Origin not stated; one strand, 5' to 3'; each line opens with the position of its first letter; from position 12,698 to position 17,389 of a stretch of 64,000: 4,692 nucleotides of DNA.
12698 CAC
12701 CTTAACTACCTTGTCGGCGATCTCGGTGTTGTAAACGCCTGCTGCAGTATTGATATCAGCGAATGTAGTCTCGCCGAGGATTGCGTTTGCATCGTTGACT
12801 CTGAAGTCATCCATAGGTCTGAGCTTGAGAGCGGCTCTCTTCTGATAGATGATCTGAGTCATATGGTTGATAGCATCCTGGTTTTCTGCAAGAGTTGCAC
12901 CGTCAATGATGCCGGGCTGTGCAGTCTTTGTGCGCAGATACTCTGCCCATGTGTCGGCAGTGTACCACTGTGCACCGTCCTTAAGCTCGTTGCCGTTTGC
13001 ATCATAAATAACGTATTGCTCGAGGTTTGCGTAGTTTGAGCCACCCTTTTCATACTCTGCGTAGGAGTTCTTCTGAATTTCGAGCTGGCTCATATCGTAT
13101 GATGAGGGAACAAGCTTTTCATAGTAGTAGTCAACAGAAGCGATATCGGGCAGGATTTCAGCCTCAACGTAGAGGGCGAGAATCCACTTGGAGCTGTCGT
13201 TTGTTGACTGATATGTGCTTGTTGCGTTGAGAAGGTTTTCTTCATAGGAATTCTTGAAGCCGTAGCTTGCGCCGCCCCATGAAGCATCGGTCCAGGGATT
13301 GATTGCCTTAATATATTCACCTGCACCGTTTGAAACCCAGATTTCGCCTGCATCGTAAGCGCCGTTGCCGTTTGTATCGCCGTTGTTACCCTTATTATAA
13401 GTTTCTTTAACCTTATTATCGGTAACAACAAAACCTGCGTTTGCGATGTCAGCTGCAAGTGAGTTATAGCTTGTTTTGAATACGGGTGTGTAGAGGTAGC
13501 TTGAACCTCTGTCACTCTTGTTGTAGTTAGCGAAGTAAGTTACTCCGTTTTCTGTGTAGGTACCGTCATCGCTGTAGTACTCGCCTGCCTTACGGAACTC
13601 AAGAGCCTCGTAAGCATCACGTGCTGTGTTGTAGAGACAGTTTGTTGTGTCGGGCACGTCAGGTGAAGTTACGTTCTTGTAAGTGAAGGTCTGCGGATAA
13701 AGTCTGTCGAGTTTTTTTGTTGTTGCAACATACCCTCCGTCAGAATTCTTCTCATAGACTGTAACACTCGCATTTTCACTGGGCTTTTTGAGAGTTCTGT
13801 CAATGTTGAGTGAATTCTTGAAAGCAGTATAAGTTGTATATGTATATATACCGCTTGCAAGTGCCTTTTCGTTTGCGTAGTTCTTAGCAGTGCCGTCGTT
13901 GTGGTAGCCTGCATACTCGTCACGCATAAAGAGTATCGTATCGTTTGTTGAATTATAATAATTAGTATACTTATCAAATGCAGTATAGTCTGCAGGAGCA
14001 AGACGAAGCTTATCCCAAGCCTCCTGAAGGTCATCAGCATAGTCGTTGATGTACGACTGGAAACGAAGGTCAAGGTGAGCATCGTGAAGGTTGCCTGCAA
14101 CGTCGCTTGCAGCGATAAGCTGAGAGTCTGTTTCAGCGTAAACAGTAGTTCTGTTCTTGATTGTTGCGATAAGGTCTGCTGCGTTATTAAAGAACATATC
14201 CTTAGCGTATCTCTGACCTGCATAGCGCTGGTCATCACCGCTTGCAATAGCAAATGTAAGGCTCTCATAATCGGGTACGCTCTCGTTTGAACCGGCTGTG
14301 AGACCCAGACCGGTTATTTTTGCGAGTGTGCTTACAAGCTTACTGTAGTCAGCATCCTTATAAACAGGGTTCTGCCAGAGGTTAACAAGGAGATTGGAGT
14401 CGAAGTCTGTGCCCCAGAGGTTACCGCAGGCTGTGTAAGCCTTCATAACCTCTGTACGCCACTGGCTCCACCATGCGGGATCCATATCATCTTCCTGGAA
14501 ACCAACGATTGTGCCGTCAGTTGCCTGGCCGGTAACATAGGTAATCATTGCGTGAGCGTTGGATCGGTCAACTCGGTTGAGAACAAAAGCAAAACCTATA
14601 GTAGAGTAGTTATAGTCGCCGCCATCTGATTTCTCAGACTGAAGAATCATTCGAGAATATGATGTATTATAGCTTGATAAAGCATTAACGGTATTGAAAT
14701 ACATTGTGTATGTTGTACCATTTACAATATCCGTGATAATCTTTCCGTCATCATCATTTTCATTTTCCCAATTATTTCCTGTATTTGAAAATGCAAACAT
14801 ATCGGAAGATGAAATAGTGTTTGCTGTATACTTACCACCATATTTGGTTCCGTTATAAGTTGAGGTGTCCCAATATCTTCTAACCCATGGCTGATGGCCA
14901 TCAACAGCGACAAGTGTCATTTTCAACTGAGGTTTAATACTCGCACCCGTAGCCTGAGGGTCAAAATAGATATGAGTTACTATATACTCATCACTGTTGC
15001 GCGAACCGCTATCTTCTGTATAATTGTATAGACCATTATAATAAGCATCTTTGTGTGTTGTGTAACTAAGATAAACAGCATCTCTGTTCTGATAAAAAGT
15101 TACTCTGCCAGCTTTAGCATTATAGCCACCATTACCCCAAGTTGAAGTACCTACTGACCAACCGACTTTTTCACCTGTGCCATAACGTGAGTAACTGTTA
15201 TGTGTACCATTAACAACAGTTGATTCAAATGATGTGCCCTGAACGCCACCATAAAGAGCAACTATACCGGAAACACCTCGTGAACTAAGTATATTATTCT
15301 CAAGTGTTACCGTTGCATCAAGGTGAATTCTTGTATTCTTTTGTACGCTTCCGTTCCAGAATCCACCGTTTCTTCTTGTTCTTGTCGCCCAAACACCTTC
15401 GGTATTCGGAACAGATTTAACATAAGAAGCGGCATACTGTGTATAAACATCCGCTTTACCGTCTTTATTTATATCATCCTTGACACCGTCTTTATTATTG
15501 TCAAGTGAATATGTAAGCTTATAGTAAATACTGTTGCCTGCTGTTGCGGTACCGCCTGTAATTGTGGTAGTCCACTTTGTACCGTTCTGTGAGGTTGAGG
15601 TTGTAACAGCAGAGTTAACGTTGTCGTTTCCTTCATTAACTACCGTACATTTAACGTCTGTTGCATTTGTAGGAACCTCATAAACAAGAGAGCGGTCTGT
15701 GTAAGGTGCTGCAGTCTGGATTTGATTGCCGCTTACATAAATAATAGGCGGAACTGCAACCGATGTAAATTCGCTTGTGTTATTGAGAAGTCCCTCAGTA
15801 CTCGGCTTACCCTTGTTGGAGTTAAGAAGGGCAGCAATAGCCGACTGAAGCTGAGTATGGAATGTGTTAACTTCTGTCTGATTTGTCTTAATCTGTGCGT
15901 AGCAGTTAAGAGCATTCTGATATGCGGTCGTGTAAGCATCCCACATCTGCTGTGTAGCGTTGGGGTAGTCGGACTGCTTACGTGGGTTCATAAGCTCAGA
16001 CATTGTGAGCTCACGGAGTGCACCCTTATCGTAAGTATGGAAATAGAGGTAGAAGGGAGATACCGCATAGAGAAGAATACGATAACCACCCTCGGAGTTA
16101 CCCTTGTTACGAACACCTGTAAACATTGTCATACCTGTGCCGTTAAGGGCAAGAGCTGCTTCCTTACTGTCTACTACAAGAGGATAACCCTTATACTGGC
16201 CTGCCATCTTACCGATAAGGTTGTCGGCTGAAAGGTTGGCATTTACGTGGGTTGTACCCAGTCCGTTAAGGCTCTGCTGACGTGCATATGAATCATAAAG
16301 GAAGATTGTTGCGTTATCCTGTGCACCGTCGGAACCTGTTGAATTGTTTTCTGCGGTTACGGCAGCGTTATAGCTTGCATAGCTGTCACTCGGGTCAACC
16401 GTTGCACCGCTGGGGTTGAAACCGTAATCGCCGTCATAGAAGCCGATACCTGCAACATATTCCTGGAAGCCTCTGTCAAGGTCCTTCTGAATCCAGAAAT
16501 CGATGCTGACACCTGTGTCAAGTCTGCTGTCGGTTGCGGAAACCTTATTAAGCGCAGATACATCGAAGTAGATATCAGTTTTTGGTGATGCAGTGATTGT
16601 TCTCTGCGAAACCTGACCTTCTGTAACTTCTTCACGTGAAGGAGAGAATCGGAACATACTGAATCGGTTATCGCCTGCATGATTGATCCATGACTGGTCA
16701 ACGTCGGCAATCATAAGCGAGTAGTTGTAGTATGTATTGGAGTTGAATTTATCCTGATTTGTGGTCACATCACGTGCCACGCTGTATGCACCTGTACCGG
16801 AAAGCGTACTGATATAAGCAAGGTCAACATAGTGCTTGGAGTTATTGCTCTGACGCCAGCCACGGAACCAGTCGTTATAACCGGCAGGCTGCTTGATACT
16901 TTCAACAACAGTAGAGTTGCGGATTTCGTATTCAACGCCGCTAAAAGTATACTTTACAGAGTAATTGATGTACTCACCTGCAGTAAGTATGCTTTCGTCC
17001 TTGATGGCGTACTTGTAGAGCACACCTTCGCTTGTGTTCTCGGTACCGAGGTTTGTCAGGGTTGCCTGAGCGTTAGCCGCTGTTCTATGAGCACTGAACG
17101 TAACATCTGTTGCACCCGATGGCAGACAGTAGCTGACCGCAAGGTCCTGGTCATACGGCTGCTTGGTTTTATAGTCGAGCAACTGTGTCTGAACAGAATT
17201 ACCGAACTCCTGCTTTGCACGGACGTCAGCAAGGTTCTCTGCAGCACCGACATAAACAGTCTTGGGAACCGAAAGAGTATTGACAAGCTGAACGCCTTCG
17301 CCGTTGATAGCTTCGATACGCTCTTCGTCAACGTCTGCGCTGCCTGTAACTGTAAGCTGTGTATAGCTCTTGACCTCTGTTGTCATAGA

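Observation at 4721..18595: Single uninterrupted 13.9-kb gene for a ~4,624-aa secreted protein with an enzyme head and no recognisable anchor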

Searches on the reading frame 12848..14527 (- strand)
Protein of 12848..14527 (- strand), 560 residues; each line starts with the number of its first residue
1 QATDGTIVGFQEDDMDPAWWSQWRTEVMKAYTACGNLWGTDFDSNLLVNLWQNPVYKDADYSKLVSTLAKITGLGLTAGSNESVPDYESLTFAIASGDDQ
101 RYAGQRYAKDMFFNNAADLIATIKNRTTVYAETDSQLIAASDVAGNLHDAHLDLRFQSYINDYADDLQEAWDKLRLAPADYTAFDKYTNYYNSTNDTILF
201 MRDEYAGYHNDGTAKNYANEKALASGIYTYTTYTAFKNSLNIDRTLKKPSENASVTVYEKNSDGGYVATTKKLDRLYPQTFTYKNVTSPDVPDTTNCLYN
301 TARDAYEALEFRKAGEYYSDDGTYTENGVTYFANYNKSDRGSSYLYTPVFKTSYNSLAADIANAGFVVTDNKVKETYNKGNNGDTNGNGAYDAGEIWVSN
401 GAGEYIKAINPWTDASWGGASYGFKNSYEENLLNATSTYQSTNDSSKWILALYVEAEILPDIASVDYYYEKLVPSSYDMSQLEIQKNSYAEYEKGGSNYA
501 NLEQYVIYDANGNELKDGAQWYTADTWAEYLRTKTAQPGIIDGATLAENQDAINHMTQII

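Call 12: search_protein_families(library=pfam, proteins=[window:12848-14527:-], max_evalue=5)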
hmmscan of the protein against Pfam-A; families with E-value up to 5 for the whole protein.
window:12848-14527:- (560 aa): 1 family
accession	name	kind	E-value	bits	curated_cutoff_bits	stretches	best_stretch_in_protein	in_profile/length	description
PF16583.11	ZirS_C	-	0.14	12.1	26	0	369-410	75-116/145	Zinc-regulated secreted antivirulence protein C-terminal domain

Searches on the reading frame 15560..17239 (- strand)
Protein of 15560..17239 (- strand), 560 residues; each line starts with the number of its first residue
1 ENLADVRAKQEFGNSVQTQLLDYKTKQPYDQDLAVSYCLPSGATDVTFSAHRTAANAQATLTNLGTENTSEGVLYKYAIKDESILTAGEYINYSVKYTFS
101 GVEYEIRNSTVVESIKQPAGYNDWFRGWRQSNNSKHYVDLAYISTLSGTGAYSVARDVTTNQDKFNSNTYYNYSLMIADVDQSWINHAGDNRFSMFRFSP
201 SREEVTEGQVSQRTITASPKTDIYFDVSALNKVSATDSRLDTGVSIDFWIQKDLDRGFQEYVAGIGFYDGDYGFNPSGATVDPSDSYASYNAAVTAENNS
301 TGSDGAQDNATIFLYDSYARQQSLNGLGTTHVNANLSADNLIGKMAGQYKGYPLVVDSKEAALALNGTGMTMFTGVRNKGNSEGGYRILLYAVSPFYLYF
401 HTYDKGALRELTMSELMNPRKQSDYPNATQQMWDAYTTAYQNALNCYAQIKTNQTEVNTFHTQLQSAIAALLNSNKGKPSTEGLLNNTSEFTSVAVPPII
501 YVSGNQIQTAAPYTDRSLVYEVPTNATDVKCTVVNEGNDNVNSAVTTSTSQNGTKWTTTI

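Call 12: search_protein_families(library=pfam, proteins=[window:15560-17239:-], max_evalue=5)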
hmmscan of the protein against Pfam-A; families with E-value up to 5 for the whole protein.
window:15560-17239:- (560 aa): 2 families
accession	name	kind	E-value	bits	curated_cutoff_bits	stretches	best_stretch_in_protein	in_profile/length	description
PF07554.19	FIVAR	-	9.3e-07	29.8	29.2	1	405-471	2-70/71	FIVAR domain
PF17428.7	DUF5412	-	2.1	8.6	25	1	130-186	42-95/118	Family of unknown function (DUF5412)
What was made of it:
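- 15827..16027 (-): FIVAR module (aa 857-923). Pfam PF07554 scores 29.8 bits in a tile against a cut-off of 29.2 (call 12).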
